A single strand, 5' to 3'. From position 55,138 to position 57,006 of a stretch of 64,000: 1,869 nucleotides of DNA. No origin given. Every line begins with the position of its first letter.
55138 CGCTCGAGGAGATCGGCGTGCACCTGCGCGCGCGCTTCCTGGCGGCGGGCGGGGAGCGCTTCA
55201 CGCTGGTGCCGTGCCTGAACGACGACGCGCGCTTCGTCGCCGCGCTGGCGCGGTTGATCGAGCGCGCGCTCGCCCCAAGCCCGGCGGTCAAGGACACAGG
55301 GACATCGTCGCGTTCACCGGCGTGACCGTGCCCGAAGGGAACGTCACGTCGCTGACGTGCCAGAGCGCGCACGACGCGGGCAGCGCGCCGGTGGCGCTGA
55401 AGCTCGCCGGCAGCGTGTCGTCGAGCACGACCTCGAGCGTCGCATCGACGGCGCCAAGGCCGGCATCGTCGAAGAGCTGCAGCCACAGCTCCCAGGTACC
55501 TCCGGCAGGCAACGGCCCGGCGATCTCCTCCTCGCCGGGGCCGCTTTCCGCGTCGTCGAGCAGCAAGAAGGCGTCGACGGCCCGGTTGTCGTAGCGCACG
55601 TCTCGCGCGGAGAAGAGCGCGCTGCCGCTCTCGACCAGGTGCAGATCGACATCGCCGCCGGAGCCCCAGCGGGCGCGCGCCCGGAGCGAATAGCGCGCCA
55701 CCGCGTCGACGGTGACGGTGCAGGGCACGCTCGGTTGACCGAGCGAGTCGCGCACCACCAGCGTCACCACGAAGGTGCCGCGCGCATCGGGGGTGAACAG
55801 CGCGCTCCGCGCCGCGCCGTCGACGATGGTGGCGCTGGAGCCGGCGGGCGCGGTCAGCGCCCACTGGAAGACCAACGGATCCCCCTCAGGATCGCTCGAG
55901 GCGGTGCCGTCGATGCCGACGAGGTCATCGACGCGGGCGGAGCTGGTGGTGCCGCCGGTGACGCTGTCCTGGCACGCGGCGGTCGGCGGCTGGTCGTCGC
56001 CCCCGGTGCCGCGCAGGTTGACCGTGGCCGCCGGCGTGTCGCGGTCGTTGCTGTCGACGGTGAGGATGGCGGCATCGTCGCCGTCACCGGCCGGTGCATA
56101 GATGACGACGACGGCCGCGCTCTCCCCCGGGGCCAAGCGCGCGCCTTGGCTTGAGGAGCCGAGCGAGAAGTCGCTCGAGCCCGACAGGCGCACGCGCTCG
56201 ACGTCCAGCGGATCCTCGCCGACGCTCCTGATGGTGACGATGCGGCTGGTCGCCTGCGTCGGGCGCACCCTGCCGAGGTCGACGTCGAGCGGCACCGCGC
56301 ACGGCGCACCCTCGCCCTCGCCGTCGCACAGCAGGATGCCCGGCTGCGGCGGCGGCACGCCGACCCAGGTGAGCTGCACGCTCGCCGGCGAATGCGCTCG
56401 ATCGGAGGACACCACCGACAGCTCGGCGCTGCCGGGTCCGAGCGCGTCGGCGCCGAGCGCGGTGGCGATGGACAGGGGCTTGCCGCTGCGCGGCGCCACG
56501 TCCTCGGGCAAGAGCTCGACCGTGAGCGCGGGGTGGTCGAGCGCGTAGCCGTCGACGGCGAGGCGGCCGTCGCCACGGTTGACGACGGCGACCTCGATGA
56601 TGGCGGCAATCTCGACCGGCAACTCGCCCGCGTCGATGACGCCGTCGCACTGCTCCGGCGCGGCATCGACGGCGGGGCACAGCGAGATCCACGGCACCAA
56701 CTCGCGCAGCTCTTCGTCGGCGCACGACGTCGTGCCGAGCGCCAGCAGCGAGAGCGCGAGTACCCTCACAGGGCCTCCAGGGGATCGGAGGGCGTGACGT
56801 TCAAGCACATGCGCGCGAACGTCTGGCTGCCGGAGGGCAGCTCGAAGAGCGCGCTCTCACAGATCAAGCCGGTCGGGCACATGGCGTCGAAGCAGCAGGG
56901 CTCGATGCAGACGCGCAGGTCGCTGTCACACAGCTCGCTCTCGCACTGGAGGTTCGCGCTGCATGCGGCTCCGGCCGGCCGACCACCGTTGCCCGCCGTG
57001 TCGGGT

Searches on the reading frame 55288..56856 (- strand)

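Call 120: search_protein_families(library=pfam, proteins=[window:55288-56856:-], max_evalue=0.0001)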
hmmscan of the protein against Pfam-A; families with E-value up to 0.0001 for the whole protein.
window:55288-56856:- (522 aa): 2 families
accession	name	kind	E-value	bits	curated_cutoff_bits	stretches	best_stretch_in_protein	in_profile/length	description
PF15780.11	ASH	-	4.6e-06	27.2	27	1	185-272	7-93/98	Abnormal spindle-like microcephaly-assoc'd, ASPM-SPD-2-Hydin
PF22544.2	HYDIN_VesB_CFA65-like_Ig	-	7.2e-06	26.6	25.5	1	192-283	10-99/100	HYDIN/CFA65/VesB-like, Ig-like domain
